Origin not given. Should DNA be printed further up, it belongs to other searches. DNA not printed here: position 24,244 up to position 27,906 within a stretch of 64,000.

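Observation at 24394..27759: Giant polyvalent head-morphogenesis protein: gp7/MuF domain fused to a kinase-like domain and a compositionally foreign C-terminal module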

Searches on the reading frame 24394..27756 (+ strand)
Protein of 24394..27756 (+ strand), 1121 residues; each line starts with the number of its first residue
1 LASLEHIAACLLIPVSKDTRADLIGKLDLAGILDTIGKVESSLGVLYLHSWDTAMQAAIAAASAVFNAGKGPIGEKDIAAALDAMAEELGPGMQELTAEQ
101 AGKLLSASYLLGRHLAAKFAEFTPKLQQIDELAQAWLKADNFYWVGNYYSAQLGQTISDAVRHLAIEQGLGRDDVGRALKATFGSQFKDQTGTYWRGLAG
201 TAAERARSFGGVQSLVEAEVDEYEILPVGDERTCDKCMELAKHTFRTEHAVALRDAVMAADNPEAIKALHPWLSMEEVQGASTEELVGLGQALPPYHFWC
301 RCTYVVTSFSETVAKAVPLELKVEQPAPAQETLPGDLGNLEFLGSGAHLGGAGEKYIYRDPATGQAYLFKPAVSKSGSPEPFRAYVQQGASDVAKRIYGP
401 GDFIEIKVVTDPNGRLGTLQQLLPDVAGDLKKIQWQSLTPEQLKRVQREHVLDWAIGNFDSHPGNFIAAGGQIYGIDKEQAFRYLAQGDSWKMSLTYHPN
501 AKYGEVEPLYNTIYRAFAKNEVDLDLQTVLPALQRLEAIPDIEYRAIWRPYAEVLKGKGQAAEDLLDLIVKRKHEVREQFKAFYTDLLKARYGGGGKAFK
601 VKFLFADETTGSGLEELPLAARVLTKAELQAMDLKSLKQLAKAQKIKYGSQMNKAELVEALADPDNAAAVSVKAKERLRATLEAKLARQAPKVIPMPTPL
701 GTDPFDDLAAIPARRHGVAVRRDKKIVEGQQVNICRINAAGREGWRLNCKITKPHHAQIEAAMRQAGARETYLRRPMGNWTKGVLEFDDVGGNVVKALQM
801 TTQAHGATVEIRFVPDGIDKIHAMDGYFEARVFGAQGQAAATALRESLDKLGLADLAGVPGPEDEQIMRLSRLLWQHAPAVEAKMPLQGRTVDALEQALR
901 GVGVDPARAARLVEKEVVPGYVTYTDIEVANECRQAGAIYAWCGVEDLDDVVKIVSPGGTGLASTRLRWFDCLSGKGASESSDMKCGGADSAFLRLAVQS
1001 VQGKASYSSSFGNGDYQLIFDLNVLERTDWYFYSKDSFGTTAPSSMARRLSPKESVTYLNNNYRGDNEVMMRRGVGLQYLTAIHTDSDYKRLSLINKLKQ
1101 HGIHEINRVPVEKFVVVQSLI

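Call 3: search_protein_families(library=pfam, proteins=[window:24394-27756:+], max_evalue=1)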
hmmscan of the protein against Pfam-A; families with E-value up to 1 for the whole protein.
window:24394-27756:+ (1121 aa): 3 families
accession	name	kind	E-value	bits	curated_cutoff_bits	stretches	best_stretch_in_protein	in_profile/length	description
PF04233.19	Phage_Mu_F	-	0.001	20.3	29.6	1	156-304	2-111/112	Phage Mu protein F like protein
PF07498.18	Rho_N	-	0.0014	19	24.9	1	628-661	1-34/43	Rho termination factor, N-terminal domain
PF01347.28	Vitellogenin_N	-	0.075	12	24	1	248-288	356-396/590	Lipoprotein amino terminal region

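Call 4: search_protein_families(library=phrogs, proteins=[window:24394-27756:+], max_evalue=0.01)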
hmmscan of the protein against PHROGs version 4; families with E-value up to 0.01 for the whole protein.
window:24394-27756:+ (1121 aa): 12 families
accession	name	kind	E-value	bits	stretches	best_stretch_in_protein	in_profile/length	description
phrog_13868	-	unknown function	2.2e-11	44.4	1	145-273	157-287/359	-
phrog_115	-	head and packaging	3.8e-08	33.9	1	208-305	255-315/665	minor head protein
phrog_595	-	head and packaging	4.5e-07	30.6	1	193-305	220-295/513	head maturation protease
phrog_6577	-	unknown function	4.8e-07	29.4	1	127-322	90-243/1066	-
phrog_4728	-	head and packaging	2.3e-06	27.7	1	149-306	180-298/591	head morphogenesis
phrog_30193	-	unknown function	1.2e-05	25.4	1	205-304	174-276/360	-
phrog_2841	-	head and packaging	1.3e-05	25.4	0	290-306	289-305/525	minor head protein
phrog_2724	-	unknown function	2.7e-05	25.6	1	625-663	42-80/83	-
phrog_2250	-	unknown function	9.3e-05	23.4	1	624-666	123-165/168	-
phrog_3281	-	DNA, RNA and nucleotide metabolism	0.00073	20.9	1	623-663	62-102/107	endonuclease VII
phrog_390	-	transcription regulation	0.0042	18.5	0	625-661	57-93/97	Arc-like repressor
phrog_9907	-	head and packaging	0.0055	16.9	1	81-326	32-281/421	minor head protein and DNA pilot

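Call 6: search_solved_structures(query=window:24394-27756:+, max_evalue=10, show_alignments=3)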
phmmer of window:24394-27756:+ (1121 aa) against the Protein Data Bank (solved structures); distinct sequences matched with E-value up to 10: 0.

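Call 7: find_homologous_proteins(query=window:24394-27756:+, max_evalue=0.001)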
Query window:24394-27756:+ (1121 aa): 32 proteins with E <= 0.001 among 8000 candidates.
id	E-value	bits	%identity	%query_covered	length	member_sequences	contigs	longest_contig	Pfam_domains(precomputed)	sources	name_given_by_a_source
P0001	0.0e+0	2549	100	100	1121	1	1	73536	-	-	-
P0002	0.0e+0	2163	84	100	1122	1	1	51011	-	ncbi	ncbi:MAG: hypothetical protein ACM3X6_02900 [Patescibacteria group bacterium]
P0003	0.0e+0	1174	50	100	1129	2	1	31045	PF04233.20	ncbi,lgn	-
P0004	0.0e+0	1143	49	100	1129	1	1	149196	PF07498.19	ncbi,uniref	ncbi:hypothetical protein [Thermoanaerobacterium sp. DL9XJH110]|uniref:hypothetical protein n=1 Tax=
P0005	0.0e+0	1140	50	100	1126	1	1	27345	PF04233.20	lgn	-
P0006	0.0e+0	1133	50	100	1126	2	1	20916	PF04233.20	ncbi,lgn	-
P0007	0.0e+0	1130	49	100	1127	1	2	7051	PF04233.20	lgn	-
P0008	0.0e+0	1124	48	100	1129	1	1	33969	PF04233.20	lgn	-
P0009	0.0e+0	1113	49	99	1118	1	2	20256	PF07498.19,PF04233.20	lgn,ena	-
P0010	0.0e+0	1095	48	100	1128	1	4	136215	PF04233.20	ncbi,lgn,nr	ncbi:MAG: hypothetical protein PWR10_1793 [Halanaerobiales bacterium]|nr:hypothetical protein [Halan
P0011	0.0e+0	1052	49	97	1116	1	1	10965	PF04233.20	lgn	-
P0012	0.0e+0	1050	49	97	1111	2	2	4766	PF04233.20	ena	-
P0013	0.0e+0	1037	48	97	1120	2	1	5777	PF04233.20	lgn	-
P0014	0.0e+0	1034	48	97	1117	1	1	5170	PF04233.20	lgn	-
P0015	0.0e+0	1033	48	97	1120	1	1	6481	PF04233.20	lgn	-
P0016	0.0e+0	1018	49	73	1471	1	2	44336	PF13403.12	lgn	-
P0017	0.0e+0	1018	48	97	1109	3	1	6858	PF04233.20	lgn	-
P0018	4.8e-264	897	44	91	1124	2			PF04233.20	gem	-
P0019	1.0e-248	846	42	97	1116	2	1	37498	PF04233.20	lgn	-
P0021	7.5e-232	790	40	97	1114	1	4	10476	PF07498.19,PF04233.20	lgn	-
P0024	5.3e-220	751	38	97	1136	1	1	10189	PF04233.20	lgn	-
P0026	3.7e-136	474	36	75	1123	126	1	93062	PF07498.19,PF04233.20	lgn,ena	-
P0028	2.4e-127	444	43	30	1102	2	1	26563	PF04233.20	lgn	-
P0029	2.9e-125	437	34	74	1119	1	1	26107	PF07498.19,PF04233.20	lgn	-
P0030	7.2e-74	267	38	22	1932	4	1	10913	-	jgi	-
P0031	1.5e-73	266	30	72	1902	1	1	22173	-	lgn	-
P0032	2.9e-48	183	39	25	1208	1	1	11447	PF06152.17,PF03496.21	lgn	-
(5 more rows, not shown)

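Call 18: search_protein_families(library=pfam, proteins=[P0030, P0031, P0032, P0028, P0016, P0026], max_evalue=0.01)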
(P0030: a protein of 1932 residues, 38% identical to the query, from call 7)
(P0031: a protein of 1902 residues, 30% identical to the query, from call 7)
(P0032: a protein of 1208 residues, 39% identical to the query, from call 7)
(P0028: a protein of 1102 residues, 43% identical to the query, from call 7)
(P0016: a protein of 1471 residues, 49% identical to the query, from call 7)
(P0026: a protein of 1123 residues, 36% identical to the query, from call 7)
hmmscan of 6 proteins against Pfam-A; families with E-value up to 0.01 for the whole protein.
P0030 (1932 aa): 2 families
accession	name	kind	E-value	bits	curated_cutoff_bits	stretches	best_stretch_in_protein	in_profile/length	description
PF00454.33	PI3_PI4_kinase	-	4.4e-05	23.9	27.1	1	1781-1819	139-178/241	Phosphatidylinositol 3- and 4-kinase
PF22795.1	DUF4796_N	-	0.0019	18.4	27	0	641-662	9-28/29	DUF4796 N-terminal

P0031 (1902 aa): 0 families

P0032 (1208 aa): 3 families
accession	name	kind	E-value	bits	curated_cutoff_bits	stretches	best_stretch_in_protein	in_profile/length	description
PF06152.16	Phage_min_cap2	-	3.1e-25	89.3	26.3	1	80-317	96-345/366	Phage minor capsid protein 2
PF03496.20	ADPrib_exo_Tox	-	8.1e-17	61.6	23.4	1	1008-1185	12-180/196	ADP-ribosyltransferase exoenzyme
PF04233.19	Phage_Mu_F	-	0.0063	17.7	29.6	0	130-225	6-92/112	Phage Mu protein F like protein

P0028 (1102 aa): 1 family
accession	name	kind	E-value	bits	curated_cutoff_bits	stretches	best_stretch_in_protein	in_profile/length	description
PF04233.19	Phage_Mu_F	-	3.3e-12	47.6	29.6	1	209-300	21-111/112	Phage Mu protein F like protein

P0016 (1471 aa): 3 families
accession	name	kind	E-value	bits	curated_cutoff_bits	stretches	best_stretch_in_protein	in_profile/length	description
PF13403.11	Hint_2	-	1.7e-08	35.4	28.4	1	318-368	2-52/147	Hint domain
PF04233.19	Phage_Mu_F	-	4.1e-05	24.7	29.6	1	184-269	10-95/112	Phage Mu protein F like protein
PF14890.11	Intein_splicing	-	0.00022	21.5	35.8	1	633-671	117-155/155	Intein splicing domain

P0026 (1123 aa): 2 families
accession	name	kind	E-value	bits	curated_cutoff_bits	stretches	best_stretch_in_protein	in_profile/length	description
PF04233.19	Phage_Mu_F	-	2.6e-13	51.1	29.6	1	208-300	31-111/112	Phage Mu protein F like protein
PF07498.18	Rho_N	-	1.2e-06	28.9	24.9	1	638-670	2-34/43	Rho termination factor, N-terminal domain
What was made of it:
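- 26266..26379 (+): Rho_N/SAP-like helix-hairpin (res 625-662). Putative nucleic-acid-binding element. PHROG hits at E 2.7e-5 (calls 3, 4, 18).
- On MuF / SPP1 gp7 minor head protein (PF04233, TIGR01641): The full-length orthologues P0026 (51.1 bits) and P0028 (47.6 bits) pass (call 18).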

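Call 43: find_encoding_contigs(protein=P0004, flank=7000, max_places=1)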
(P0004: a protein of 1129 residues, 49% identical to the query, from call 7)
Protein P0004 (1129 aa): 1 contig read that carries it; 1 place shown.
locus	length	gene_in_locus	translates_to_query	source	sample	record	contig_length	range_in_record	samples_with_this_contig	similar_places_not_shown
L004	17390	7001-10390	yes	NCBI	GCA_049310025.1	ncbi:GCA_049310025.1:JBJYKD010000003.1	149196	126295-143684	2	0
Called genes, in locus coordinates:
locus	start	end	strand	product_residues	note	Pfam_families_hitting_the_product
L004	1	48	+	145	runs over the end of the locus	PF07638:Sigma70_ECF (weak), PF05263:DUF722 (weak), PF08281:Sigma70_r4_2, PF04545:Sigma70_r4 (weak)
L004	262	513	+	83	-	PF01844:HNH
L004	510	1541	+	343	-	PF02086:MethyltransfD12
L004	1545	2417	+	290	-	PF02086:MethyltransfD12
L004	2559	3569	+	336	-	PF02195:ParB_N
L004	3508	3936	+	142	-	-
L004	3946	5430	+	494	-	-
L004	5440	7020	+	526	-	PF04860:Phage_portal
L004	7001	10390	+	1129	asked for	PF07498:Rho_N (faint)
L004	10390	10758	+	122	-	-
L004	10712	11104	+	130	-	-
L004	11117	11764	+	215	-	PF14550:Peptidase_S78_2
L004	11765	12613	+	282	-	-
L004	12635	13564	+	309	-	-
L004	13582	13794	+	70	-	-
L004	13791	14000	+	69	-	-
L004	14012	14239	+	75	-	PF18903:DUF5659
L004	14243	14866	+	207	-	-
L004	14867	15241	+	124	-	-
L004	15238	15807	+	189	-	PF05069:Phage_tail_S (weak)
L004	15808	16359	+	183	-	-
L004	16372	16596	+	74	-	-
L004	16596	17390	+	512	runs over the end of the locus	PF17481:Phage_sheath_domII (faint), PF04984:Phage_sheath_1, PF17482:Phage_sheath_1C (weak)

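Call 44: find_encoding_contigs(protein=P0002, flank=7000, max_places=1)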
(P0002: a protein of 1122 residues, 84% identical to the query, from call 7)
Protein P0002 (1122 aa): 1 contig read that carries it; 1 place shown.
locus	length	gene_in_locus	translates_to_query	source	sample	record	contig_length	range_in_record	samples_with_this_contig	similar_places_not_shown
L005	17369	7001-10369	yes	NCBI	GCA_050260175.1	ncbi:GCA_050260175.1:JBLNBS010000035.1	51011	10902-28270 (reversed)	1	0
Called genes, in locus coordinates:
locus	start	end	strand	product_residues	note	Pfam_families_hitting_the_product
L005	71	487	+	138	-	PF03692:CxxCxxCC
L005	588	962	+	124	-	-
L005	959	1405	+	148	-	PF08281:Sigma70_r4_2, PF04545:Sigma70_r4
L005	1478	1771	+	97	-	-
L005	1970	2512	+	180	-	-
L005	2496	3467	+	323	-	PF00145:DNA_methylase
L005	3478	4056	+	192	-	-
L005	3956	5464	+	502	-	PF03237:Terminase_6N, PF17289:Terminase_6C (weak)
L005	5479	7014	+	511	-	PF04860:Phage_portal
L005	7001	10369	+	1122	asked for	-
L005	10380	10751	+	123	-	-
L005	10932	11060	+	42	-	-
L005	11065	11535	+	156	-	PF14550:Peptidase_S78_2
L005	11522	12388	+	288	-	-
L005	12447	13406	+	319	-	-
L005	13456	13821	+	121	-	-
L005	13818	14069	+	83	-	-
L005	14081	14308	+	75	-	PF18903:DUF5659 (weak)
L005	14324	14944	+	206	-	-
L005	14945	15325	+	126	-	-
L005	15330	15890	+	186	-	PF05069:Phage_tail_S (weak)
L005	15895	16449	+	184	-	-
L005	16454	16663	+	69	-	-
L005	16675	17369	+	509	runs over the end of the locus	PF04984:Phage_sheath_1, PF17482:Phage_sheath_1C (weak)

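Call 67: find_encoding_contigs(protein=P0031, flank=6000, max_places=1)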
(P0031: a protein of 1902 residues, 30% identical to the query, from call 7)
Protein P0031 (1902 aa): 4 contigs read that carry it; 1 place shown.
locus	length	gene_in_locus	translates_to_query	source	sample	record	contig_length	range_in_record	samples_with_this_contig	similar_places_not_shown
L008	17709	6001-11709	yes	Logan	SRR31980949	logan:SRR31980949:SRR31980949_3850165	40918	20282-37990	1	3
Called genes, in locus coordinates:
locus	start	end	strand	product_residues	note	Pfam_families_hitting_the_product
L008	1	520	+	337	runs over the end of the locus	PF04055:Radical_SAM, PF13186:SPASM (weak)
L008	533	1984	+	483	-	-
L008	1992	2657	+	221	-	PF02585:PIG-L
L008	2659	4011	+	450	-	PF03721:UDPG_MGDP_dh_N, PF00984:UDPG_MGDP_dh, PF03720:UDPG_MGDP_dh_C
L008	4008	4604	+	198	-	PF13847:Methyltransf_31 (weak), PF08242:Methyltransf_12 (weak), PF13649:Methyltransf_25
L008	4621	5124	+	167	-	PF13302:Acetyltransf_3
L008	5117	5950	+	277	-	PF02195:ParB_N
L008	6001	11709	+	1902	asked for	-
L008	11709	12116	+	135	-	-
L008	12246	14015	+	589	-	PF01612:DNA_pol_A_exo1, PF00476:DNA_pol_A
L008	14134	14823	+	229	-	-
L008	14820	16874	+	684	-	PF27249:MJ0330_N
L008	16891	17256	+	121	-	-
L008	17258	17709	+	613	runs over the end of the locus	PF07230:Portal_T4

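Call 68: find_encoding_contigs(protein=P0032, flank=5000, max_places=1)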
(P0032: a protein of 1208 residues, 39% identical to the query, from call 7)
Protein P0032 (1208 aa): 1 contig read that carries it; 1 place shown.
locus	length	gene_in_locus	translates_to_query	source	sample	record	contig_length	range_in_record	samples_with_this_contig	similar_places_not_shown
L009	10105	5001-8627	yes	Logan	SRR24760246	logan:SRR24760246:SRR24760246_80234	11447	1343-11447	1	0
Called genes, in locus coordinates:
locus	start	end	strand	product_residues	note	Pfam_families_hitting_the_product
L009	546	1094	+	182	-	PF03592:Terminase_2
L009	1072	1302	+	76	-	-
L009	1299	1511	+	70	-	-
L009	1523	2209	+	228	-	-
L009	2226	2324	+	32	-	-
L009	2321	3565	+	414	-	PF04466:Terminase_3, PF03237:Terminase_6N (weak), PF17288:Terminase_3C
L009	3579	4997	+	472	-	PF05133:SPP1_portal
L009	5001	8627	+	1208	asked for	PF06152:Phage_min_cap2, PF03496:ADPrib_exo_Tox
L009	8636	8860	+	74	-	-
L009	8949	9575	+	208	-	PF06810:Phage_scaffold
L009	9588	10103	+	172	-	?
